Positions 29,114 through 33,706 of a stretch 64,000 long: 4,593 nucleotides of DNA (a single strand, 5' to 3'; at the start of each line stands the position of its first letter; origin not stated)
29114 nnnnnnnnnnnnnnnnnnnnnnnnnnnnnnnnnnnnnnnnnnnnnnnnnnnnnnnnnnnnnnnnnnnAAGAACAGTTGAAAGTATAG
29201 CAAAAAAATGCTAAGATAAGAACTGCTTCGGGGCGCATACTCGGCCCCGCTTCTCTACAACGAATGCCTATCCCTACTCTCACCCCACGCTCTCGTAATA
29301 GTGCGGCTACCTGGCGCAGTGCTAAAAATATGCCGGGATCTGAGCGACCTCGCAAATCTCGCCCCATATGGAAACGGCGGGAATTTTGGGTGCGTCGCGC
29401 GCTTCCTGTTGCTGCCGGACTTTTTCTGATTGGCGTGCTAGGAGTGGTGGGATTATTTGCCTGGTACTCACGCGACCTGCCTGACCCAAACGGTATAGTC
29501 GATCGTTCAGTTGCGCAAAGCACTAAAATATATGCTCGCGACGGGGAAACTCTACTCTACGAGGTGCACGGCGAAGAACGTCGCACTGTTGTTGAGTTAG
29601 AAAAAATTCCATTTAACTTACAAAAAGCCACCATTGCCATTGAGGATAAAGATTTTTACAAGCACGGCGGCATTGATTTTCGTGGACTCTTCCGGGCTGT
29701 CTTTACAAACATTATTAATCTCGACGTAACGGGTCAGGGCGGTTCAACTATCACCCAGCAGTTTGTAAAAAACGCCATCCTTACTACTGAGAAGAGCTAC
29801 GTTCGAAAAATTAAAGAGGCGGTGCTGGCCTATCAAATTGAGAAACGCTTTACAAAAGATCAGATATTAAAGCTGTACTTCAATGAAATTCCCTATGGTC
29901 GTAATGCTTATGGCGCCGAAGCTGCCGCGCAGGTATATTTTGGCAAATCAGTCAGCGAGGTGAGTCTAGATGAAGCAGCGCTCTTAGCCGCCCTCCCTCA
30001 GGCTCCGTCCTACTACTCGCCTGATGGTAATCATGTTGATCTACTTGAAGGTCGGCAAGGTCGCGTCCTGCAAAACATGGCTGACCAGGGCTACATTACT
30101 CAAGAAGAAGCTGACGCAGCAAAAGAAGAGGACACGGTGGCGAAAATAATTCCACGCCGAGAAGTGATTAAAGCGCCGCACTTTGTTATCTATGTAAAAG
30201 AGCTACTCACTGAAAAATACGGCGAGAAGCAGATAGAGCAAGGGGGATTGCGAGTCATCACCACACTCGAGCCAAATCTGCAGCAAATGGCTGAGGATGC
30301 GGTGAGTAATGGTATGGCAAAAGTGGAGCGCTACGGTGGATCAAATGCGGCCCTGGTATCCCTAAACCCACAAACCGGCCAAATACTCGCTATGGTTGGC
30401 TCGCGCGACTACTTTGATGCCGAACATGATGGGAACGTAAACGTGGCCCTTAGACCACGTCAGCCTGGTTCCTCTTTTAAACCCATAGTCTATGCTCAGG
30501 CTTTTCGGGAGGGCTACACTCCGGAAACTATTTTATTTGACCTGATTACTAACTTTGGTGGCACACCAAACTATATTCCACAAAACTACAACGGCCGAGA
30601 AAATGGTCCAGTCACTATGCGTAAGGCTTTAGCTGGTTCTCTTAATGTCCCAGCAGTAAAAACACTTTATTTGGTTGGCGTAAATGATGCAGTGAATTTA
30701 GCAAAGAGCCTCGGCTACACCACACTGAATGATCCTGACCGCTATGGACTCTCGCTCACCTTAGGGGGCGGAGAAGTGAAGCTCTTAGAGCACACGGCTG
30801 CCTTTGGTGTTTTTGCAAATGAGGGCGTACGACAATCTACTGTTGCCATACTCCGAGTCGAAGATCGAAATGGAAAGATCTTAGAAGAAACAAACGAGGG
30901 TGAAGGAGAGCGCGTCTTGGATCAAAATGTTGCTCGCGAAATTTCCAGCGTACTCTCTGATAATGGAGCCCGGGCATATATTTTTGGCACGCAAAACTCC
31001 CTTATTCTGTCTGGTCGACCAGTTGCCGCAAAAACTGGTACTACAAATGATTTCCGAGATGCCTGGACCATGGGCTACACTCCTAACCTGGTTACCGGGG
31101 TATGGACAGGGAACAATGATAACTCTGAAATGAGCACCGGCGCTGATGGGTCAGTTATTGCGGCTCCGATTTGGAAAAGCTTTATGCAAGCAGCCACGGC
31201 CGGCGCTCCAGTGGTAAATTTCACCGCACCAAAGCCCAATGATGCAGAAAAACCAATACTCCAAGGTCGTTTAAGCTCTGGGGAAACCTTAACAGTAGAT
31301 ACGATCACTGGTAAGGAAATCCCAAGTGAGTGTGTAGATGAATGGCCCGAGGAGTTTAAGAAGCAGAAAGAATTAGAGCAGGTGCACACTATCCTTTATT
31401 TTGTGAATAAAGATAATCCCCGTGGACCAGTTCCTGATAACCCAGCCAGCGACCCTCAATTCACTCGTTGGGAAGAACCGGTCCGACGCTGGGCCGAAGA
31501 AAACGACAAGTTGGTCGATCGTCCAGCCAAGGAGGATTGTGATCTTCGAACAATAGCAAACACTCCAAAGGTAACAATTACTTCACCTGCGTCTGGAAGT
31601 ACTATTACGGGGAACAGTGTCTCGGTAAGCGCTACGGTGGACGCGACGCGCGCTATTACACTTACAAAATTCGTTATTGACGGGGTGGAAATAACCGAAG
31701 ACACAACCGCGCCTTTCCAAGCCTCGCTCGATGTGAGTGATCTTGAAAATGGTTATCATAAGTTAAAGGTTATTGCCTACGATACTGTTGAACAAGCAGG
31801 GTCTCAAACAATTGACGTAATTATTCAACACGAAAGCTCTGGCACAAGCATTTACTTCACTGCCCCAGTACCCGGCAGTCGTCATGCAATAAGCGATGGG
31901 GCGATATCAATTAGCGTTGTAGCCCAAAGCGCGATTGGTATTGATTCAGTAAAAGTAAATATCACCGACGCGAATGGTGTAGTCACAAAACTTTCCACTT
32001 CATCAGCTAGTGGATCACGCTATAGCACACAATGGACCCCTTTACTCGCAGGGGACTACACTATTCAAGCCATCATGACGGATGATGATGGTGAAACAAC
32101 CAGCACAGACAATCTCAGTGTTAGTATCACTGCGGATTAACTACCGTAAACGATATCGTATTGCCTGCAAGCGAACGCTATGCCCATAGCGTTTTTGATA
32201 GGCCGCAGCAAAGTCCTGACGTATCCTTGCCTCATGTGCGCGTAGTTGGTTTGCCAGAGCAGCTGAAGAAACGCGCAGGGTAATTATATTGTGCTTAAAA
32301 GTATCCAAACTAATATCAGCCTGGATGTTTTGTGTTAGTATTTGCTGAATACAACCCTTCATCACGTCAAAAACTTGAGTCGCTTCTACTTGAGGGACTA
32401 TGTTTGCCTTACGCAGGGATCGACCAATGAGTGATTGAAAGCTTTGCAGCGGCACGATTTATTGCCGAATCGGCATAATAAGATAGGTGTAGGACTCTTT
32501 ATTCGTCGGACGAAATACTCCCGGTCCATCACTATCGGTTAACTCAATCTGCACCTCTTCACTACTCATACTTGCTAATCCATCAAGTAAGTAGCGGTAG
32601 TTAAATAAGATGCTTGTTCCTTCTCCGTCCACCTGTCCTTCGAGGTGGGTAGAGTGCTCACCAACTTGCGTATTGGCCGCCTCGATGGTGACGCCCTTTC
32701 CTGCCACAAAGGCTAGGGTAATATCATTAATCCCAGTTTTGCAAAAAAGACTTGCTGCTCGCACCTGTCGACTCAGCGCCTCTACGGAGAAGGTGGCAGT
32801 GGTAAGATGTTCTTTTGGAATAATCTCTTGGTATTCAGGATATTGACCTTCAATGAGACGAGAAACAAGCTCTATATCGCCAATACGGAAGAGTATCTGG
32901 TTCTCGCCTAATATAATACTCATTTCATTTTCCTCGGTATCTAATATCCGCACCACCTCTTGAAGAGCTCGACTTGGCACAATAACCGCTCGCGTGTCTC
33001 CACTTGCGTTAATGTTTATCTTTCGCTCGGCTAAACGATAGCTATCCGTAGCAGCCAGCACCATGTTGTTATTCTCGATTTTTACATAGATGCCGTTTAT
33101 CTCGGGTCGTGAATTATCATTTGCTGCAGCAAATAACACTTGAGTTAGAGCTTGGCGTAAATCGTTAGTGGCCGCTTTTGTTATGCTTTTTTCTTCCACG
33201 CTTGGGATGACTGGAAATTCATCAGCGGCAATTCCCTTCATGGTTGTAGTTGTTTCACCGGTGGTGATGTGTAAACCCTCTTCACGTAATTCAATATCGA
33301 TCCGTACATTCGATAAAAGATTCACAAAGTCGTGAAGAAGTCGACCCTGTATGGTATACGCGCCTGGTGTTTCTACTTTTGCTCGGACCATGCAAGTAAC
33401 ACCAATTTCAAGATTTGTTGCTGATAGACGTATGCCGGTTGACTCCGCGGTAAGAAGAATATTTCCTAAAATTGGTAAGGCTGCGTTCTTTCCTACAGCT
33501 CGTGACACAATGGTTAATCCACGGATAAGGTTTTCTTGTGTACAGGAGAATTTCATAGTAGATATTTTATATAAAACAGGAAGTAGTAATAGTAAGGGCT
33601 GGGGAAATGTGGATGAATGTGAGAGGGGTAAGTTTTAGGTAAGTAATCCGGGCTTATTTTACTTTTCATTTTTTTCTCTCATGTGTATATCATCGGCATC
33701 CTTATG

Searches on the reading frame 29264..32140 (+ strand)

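Call 27: search_protein_families(library=pfam, proteins=[window:29264-32140:+], max_evalue=0.001)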
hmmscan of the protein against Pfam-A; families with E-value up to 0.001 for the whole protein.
window:29264-32140:+ (958 aa): 4 families
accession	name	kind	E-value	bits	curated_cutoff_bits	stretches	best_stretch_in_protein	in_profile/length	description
PF00912.28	Transgly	-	3.1e-62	209.6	27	1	97-272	4-177/178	Transglycosylase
PF00905.27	Transpeptidase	-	3.9e-21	76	22.1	1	364-642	3-299/299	Penicillin binding protein transpeptidase domain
PF17957.7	Big_7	-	6.3e-19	68.8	24.1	2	768-836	1-70/70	Bacterial Ig domain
PF09136.16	Glucodextran_B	-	0.00076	19.8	27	0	768-854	1-81/83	Glucodextranase, domain B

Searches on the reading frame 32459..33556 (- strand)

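Call 27: search_protein_families(library=pfam, proteins=[window:32459-33556:-], max_evalue=0.001)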
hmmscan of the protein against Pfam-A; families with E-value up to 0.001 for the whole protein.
window:32459-33556:- (365 aa): 3 families
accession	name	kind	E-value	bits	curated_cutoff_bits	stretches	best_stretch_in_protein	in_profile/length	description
PF02767.21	DNA_pol3_beta_2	-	1e-33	116.5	27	1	130-241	4-116/116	DNA polymerase III beta subunit, central domain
PF00712.24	DNA_pol3_beta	-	5.4e-31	107.7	24.4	2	1-118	1-120/120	DNA polymerase III beta subunit, N-terminal domain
PF02768.20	DNA_pol3_beta_3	-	8.3e-21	74.5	27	1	244-364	2-121/121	DNA polymerase III beta subunit, C-terminal domain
